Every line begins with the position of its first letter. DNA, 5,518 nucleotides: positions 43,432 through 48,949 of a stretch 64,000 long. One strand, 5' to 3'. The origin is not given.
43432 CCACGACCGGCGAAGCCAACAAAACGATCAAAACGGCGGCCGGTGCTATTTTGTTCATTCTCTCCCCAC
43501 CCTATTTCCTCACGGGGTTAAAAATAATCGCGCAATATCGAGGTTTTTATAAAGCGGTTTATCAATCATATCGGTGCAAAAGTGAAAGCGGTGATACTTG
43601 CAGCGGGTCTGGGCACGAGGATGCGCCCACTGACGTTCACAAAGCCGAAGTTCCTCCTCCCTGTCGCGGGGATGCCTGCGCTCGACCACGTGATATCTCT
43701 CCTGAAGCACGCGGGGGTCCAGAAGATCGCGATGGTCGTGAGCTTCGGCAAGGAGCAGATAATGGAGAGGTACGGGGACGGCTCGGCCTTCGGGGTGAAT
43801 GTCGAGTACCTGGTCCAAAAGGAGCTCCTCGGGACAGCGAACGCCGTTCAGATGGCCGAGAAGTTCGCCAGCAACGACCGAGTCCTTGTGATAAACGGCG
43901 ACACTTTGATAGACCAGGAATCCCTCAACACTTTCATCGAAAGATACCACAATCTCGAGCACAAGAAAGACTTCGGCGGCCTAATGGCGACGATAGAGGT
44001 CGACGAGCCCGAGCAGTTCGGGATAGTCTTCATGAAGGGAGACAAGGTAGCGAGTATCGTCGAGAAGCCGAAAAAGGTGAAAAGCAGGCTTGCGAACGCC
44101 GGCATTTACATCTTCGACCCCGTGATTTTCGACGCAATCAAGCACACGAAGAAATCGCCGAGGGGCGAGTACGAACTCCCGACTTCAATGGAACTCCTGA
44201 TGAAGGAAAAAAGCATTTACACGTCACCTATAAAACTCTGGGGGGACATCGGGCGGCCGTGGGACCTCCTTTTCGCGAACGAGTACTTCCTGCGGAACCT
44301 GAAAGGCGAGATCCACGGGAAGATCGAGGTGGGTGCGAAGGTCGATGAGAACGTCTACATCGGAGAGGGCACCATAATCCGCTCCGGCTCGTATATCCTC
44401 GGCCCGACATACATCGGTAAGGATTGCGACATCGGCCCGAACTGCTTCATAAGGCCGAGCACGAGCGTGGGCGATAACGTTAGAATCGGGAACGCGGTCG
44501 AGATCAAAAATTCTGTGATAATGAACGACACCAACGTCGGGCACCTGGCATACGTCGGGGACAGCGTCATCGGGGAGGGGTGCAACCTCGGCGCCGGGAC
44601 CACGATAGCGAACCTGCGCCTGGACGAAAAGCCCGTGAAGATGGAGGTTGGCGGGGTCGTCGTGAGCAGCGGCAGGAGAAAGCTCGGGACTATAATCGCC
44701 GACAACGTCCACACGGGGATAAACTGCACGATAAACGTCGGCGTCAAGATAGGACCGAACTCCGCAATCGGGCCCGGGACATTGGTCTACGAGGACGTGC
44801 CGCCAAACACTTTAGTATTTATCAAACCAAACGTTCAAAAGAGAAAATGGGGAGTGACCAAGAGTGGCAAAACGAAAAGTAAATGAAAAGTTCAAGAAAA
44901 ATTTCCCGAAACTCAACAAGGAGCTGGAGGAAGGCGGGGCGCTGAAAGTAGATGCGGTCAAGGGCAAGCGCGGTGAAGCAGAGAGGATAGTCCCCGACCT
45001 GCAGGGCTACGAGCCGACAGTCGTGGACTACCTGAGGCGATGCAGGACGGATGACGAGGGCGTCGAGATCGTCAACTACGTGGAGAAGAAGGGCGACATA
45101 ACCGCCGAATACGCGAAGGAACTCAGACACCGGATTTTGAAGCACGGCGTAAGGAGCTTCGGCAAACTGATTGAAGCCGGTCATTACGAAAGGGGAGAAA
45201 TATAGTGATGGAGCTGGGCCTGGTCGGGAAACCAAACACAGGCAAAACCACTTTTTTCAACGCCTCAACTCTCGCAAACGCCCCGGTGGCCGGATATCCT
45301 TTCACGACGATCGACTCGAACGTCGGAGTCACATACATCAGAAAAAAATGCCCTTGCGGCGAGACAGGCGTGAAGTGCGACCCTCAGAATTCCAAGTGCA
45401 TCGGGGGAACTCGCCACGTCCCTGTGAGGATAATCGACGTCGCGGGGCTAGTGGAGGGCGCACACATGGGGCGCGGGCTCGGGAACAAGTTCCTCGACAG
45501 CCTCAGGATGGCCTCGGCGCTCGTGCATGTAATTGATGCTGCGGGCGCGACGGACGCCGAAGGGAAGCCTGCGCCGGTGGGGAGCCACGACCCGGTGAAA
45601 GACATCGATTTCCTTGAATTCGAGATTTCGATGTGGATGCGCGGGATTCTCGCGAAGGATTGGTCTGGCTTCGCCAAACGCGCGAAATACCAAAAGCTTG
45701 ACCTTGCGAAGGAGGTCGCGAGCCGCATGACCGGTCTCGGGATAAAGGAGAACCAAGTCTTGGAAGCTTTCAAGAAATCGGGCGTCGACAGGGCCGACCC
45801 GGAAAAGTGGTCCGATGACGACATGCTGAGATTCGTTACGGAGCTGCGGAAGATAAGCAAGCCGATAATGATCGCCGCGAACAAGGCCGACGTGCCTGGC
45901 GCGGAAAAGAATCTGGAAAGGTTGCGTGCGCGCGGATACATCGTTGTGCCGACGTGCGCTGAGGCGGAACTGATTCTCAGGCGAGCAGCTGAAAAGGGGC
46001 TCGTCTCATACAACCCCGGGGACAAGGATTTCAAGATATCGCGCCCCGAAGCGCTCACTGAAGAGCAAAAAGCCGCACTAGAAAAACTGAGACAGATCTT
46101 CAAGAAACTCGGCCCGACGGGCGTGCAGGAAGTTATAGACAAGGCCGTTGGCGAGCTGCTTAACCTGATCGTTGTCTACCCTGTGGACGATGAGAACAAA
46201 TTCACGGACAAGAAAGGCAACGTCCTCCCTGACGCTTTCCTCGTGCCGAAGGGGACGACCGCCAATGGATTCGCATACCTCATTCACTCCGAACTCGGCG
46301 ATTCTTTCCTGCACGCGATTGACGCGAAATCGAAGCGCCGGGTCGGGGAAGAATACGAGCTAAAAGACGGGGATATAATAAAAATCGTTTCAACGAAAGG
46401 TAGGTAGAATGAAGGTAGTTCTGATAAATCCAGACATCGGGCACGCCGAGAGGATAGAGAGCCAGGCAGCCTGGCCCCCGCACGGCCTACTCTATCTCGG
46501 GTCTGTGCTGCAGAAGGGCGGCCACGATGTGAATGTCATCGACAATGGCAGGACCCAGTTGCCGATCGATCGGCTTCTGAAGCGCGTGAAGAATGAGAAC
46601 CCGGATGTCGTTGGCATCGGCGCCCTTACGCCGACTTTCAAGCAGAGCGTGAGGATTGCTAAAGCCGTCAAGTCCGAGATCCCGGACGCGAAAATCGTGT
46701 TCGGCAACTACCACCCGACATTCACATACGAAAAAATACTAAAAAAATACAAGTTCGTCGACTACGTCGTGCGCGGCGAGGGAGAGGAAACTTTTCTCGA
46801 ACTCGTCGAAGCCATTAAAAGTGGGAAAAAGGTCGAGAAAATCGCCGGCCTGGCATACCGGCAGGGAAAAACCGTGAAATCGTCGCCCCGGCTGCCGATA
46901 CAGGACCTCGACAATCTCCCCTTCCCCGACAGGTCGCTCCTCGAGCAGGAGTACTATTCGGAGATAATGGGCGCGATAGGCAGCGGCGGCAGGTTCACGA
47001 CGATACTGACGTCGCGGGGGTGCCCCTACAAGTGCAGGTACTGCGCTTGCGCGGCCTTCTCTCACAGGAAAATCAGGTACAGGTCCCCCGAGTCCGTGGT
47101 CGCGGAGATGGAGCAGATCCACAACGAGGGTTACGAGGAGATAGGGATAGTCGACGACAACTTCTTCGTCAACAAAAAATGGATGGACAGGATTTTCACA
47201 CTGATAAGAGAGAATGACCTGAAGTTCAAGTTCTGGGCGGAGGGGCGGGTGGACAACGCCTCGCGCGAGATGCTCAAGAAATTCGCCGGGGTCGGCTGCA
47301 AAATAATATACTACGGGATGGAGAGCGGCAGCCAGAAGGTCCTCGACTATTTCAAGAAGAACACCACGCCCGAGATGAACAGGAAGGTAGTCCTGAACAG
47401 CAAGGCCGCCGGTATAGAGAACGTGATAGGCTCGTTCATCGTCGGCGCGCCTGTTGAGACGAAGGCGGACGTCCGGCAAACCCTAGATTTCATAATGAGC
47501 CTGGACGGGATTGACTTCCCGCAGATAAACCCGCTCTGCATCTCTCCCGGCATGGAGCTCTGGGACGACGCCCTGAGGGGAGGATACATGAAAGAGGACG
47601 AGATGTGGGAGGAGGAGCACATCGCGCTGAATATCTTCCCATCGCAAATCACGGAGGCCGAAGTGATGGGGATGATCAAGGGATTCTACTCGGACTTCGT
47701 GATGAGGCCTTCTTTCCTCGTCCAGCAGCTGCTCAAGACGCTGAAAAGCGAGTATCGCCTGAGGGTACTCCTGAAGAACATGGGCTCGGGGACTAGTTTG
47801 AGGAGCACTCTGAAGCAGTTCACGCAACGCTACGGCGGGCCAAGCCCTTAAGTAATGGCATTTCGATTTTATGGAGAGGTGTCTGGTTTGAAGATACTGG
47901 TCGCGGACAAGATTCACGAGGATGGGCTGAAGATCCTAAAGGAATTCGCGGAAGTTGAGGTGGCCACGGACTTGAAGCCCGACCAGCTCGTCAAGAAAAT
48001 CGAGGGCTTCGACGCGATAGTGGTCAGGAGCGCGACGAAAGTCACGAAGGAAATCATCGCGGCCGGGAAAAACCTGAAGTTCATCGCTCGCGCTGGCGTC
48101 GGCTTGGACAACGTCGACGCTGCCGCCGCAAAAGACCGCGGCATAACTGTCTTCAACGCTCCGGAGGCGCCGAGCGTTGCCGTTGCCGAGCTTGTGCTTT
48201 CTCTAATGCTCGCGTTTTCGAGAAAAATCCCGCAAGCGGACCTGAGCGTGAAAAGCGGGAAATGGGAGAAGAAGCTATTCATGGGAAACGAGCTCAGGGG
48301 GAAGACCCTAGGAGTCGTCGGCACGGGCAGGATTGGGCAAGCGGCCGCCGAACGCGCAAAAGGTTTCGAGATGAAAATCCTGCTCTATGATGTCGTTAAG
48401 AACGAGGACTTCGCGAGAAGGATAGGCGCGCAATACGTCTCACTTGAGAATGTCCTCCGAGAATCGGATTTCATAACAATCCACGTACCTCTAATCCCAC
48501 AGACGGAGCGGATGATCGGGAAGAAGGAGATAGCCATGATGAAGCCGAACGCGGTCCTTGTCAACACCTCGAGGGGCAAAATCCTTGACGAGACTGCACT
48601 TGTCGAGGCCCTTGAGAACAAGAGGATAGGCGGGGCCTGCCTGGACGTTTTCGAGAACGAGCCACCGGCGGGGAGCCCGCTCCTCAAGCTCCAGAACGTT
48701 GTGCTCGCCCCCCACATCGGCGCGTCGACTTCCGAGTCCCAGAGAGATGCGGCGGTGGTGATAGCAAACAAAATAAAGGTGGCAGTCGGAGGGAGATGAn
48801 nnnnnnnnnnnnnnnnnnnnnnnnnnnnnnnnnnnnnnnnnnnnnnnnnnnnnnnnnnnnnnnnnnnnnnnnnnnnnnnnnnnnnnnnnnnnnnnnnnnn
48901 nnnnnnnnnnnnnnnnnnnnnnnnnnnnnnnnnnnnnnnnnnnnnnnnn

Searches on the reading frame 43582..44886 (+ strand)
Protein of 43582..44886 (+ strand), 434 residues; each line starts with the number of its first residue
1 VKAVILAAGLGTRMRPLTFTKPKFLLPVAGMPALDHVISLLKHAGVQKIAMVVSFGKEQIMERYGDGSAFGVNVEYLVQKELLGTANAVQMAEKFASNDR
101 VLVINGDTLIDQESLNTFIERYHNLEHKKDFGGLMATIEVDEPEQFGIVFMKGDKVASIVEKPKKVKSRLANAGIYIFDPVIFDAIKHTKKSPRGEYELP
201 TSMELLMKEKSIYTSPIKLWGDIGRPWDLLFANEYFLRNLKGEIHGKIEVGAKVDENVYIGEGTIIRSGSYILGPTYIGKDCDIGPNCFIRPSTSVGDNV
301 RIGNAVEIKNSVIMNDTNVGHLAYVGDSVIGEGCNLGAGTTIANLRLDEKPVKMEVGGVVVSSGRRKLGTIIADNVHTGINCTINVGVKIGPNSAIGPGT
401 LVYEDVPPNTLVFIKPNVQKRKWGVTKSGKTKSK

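Call 11: search_protein_families(library=pfam, proteins=[window:43582-44886:+], max_evalue=0.00001)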
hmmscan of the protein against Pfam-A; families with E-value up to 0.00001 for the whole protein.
window:43582-44886:+ (434 aa): 7 families
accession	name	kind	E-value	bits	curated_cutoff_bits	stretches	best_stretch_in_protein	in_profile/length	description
PF00483.29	NTP_transferase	-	5.8e-45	154.2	21.2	1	2-235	1-241/245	Nucleotidyl transferase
PF00132.30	Hexapep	-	2.3e-22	78.1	27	2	276-309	2-35/36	Bacterial transferase hexapeptide (six repeats)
PF25084.1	LbH_EIF2B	-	9.5e-17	61.4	54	1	251-341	15-104/105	EIF2B subunit epsilon LbH domain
PF12804.13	NTP_transf_3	-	9.4e-14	52.3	27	1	3-124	1-113/160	MobA-like NTP transferase domain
PF25087.1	GMPPB_C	-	1.5e-06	28.3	39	0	274-345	3-74/110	GMPPB C-terminal domain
PF24894.1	Hexapep_GlmU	-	2.9e-06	27.8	23.3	0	296-361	37-103/104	GlmU-like, C-terminal hexapeptide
PF14602.12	Hexapep_2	-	4.8e-06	26.6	27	0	275-304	1-28/34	Hexapeptide repeat of succinyl-transferase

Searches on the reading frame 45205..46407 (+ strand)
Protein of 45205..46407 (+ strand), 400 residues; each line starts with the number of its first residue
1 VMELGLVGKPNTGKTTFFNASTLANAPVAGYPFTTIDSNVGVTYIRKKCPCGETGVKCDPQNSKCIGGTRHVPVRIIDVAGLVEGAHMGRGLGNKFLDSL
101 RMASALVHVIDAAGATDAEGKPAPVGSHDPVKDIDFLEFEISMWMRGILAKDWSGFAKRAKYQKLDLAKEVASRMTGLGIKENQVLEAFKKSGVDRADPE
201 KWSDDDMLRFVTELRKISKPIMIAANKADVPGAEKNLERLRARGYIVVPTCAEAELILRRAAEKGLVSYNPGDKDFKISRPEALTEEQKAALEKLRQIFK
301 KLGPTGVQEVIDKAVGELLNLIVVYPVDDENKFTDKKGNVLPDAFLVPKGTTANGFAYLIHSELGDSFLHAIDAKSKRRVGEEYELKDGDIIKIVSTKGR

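Call 11: search_protein_families(library=pfam, proteins=[window:45205-46407:+], max_evalue=0.00001)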
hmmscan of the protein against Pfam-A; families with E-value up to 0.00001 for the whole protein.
window:45205-46407:+ (400 aa): 4 families
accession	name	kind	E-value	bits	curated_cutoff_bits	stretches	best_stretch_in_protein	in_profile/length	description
PF08438.16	YGR210-like_G4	-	1.9e-35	122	24.7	1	224-329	1-108/108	Obg-like GTPase YGR210-like, G4 motif-containing domain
PF01926.29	MMR_HSR1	-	3.5e-17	63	21.9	1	4-116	2-90/113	50S ribosome-binding GTPase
PF02824.27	TGS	-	1.9e-13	50.6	22.2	1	339-395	3-59/60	TGS domain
PF02421.24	FeoB_N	-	7.9e-08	32.4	27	1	4-44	3-43/156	Ferrous iron transport protein B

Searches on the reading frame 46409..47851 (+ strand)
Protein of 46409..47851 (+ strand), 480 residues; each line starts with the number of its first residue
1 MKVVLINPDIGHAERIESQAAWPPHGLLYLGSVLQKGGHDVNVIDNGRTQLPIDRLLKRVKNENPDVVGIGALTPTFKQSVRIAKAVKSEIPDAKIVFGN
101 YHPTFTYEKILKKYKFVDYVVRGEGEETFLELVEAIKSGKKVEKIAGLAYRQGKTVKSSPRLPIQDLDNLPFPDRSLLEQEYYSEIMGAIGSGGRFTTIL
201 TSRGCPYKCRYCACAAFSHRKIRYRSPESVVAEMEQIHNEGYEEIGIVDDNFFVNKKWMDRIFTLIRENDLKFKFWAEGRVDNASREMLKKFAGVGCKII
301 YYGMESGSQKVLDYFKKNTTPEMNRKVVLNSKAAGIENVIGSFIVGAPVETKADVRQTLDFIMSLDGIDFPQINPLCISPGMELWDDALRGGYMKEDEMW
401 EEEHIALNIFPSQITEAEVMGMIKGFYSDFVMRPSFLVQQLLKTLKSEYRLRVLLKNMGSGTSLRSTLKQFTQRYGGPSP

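Call 11: search_protein_families(library=pfam, proteins=[window:46409-47851:+], max_evalue=0.00001)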
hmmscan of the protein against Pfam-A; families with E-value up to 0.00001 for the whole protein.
window:46409-47851:+ (480 aa): 2 families
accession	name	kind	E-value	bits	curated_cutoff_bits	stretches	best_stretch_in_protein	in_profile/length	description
PF04055.27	Radical_SAM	-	4.5e-27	95.7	29.5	1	200-362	2-166/166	Radical SAM superfamily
PF02310.24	B12-binding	-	5.9e-25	87.9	32.1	1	17-132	7-120/121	B12 binding domain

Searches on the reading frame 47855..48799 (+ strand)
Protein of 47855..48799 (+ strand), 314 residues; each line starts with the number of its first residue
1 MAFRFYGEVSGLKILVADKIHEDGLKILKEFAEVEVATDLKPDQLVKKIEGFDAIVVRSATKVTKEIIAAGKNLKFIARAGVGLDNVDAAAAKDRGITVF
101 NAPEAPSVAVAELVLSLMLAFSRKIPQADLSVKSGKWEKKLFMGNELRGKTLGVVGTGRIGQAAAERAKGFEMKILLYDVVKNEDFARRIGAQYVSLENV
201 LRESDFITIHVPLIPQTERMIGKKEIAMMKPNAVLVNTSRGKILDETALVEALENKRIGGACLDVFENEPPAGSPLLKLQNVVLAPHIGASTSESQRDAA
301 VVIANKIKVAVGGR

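Call 11: search_protein_families(library=pfam, proteins=[window:47855-48799:+], max_evalue=0.00001)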
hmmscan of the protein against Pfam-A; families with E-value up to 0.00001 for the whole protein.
window:47855-48799:+ (314 aa): 2 families
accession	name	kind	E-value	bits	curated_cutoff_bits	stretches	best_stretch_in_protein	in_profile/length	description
PF02826.25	2-Hacid_dh_C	-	1.8e-65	220.1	25.1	1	115-289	1-178/178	D-isomer specific 2-hydroxyacid dehydrogenase, NAD binding domain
PF00389.36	2-Hacid_dh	-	5.3e-35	120.5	24.6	1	14-313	1-126/134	D-isomer specific 2-hydroxyacid dehydrogenase, catalytic domain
